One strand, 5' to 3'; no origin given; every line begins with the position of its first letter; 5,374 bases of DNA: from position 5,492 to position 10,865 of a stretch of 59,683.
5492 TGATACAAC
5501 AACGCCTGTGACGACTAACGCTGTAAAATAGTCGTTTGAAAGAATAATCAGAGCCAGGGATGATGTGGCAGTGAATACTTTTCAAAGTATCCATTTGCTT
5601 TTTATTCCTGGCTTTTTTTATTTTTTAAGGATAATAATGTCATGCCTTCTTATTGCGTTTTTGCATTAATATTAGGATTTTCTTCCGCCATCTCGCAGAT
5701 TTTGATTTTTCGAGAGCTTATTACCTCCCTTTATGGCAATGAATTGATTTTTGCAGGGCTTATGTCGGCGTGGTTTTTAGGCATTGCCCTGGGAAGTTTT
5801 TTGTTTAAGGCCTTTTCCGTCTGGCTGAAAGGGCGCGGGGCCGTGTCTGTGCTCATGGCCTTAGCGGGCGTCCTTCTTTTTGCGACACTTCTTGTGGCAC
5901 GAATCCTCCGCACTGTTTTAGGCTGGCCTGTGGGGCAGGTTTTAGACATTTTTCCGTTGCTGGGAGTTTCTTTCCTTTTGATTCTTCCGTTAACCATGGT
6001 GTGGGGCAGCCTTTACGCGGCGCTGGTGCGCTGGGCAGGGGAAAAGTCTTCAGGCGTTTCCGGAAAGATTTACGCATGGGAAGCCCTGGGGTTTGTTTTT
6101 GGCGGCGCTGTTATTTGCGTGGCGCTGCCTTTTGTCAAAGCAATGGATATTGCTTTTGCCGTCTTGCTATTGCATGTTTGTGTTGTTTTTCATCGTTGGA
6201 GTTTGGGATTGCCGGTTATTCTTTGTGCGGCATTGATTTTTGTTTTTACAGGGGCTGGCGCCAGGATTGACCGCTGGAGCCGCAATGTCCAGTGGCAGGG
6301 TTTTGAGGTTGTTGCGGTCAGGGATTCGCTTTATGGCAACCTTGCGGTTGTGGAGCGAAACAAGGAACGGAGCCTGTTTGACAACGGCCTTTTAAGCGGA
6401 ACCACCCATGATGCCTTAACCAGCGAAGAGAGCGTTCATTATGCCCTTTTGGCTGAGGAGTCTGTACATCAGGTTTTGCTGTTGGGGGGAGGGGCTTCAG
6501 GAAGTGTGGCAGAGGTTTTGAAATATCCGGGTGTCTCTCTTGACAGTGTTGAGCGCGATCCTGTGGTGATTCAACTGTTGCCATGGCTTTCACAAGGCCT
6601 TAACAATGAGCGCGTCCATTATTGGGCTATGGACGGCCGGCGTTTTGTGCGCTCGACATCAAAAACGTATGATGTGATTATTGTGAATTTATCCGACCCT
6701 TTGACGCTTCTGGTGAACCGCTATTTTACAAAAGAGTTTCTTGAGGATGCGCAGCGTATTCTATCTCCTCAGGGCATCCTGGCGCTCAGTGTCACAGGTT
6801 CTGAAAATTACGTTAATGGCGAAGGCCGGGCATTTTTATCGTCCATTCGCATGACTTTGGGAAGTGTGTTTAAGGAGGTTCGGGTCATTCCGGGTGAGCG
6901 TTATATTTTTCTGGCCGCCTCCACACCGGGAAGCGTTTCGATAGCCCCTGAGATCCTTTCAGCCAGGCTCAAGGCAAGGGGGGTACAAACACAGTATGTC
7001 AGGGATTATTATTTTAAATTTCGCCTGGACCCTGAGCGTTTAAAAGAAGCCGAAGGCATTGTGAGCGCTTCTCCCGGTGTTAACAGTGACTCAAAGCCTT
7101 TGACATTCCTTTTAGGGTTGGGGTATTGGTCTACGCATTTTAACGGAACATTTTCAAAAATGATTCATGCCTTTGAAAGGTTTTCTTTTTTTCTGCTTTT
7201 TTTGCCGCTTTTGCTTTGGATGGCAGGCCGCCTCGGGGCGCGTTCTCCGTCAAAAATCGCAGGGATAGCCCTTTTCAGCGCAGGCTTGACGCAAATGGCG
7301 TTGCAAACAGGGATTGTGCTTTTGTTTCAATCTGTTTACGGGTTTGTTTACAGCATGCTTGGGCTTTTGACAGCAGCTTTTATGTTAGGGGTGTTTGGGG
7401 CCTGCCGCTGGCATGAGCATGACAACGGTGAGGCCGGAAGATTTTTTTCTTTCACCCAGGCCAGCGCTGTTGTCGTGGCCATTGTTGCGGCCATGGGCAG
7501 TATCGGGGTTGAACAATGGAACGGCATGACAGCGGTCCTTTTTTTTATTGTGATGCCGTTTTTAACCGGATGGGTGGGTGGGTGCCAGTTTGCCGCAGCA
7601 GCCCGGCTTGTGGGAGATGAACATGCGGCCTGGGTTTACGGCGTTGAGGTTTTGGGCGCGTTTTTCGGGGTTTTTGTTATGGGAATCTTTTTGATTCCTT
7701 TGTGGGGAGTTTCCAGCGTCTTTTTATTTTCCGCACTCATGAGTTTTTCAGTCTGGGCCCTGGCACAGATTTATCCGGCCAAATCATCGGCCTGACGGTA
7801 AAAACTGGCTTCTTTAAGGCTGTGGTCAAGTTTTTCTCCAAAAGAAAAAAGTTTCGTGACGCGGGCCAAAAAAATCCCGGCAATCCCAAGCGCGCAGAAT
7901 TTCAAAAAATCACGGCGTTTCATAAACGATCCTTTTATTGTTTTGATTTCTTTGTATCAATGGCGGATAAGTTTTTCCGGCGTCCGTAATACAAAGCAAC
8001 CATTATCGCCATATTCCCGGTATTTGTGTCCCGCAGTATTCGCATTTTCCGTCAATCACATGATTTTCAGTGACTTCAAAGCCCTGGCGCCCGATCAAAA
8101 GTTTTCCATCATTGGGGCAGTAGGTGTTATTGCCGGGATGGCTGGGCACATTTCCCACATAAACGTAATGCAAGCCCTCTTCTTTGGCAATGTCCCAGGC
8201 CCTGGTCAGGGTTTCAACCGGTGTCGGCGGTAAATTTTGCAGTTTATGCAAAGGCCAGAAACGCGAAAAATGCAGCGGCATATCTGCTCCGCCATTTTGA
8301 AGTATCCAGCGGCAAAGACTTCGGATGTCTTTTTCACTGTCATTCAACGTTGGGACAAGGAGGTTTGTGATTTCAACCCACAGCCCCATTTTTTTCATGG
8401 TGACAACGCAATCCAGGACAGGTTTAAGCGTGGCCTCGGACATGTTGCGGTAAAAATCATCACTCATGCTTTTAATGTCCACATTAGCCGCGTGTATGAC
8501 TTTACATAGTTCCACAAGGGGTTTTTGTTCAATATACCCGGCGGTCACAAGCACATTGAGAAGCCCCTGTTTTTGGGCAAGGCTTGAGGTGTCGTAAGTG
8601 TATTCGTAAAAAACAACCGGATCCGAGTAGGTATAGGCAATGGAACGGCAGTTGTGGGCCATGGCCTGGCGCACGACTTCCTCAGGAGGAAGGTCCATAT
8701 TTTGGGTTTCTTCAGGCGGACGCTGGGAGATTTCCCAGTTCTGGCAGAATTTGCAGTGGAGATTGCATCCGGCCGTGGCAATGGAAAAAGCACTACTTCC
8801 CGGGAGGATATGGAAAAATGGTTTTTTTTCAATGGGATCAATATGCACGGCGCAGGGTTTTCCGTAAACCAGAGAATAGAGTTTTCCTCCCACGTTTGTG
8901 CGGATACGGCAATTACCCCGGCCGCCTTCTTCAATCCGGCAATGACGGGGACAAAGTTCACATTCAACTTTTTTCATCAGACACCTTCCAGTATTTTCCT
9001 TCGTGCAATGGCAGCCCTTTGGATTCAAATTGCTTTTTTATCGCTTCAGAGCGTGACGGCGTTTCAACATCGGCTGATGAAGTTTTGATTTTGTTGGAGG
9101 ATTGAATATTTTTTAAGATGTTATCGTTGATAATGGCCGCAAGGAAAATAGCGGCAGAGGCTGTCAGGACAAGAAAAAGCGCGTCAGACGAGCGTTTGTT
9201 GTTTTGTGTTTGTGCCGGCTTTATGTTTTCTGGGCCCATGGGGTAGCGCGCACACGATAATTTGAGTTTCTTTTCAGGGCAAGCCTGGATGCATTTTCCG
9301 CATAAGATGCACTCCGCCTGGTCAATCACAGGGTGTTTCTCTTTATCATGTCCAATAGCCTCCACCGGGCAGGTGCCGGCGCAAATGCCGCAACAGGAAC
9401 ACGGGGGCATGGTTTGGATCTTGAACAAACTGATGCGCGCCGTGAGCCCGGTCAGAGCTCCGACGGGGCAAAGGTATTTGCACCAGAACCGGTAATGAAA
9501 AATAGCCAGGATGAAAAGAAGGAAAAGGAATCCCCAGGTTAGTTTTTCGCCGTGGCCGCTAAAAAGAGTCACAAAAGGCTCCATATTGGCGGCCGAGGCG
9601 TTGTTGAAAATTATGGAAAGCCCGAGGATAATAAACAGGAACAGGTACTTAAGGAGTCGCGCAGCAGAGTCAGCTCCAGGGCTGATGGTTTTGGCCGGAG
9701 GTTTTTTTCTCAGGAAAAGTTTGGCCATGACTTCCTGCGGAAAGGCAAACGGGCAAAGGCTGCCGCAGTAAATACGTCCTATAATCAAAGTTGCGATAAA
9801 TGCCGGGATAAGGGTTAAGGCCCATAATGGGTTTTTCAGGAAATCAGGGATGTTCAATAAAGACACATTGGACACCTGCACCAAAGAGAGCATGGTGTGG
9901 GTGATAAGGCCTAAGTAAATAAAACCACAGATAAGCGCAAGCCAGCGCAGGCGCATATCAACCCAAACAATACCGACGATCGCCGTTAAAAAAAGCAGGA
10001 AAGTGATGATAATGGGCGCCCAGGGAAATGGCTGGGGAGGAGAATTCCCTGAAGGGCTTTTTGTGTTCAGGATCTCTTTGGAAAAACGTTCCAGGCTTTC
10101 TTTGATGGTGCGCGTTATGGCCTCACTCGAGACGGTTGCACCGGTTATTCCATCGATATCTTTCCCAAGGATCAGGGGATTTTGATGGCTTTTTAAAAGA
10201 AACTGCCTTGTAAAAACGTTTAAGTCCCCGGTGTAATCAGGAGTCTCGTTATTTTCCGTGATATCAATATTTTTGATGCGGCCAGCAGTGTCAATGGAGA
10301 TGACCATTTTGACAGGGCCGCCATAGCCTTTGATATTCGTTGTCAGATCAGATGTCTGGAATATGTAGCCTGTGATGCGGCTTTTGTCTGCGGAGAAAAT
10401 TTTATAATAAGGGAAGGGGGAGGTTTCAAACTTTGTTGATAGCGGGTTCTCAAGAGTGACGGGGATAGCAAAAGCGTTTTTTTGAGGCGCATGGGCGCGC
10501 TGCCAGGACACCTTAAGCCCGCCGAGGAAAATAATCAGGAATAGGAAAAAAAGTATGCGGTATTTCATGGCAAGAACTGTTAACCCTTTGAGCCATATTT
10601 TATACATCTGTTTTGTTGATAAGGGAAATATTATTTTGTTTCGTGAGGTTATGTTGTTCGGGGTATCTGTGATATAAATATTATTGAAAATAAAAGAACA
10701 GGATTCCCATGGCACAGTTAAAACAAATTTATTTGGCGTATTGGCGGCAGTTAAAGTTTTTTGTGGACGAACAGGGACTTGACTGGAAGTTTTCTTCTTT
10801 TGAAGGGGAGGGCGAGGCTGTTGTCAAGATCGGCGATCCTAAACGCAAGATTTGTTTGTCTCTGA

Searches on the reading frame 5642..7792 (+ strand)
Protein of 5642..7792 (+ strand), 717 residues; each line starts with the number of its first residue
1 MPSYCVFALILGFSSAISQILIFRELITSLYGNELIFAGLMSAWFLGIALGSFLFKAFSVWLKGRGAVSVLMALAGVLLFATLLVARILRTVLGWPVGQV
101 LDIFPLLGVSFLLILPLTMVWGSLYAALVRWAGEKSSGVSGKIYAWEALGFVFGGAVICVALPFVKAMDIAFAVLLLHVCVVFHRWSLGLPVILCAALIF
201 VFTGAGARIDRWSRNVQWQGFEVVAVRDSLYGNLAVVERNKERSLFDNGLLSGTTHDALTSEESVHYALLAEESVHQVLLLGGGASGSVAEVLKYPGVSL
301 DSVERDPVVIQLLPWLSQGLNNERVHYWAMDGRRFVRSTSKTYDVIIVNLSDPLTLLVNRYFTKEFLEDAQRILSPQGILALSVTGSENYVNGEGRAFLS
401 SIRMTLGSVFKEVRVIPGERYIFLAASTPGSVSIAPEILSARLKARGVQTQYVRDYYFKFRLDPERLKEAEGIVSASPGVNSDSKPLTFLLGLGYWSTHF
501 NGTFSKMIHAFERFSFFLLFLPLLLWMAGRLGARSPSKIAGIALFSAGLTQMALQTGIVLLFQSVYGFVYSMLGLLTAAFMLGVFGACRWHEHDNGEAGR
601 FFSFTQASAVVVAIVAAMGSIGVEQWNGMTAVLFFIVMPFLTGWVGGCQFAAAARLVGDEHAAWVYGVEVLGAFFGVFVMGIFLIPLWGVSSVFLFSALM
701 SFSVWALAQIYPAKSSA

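Call 58: search_protein_families(library=pfam, proteins=[window:5642-7792:+], max_evalue=0.00001)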
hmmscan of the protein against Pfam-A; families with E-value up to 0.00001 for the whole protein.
window:5642-7792:+ (717 aa): 1 family
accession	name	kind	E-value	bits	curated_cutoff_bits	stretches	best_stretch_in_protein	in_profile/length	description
PF01564.23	Spermine_synth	-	7e-19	68.5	22.9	1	262-382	6-130/186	Spermine/spermidine synthase domain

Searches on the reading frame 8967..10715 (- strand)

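Call 58: search_protein_families(library=pfam, proteins=[window:8967-10715:-], max_evalue=0.00001)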
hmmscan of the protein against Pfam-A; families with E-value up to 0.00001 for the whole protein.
window:8967-10715:- (583 aa): 2 families
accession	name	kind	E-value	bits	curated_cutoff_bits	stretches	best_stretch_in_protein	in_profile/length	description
PF04205.19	FMN_bind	-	7.7e-16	59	22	1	130-208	1-76/77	FMN-binding domain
PF12801.12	Fer4_5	-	3.1e-12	46.7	22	1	296-338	3-45/48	4Fe-4S binding domain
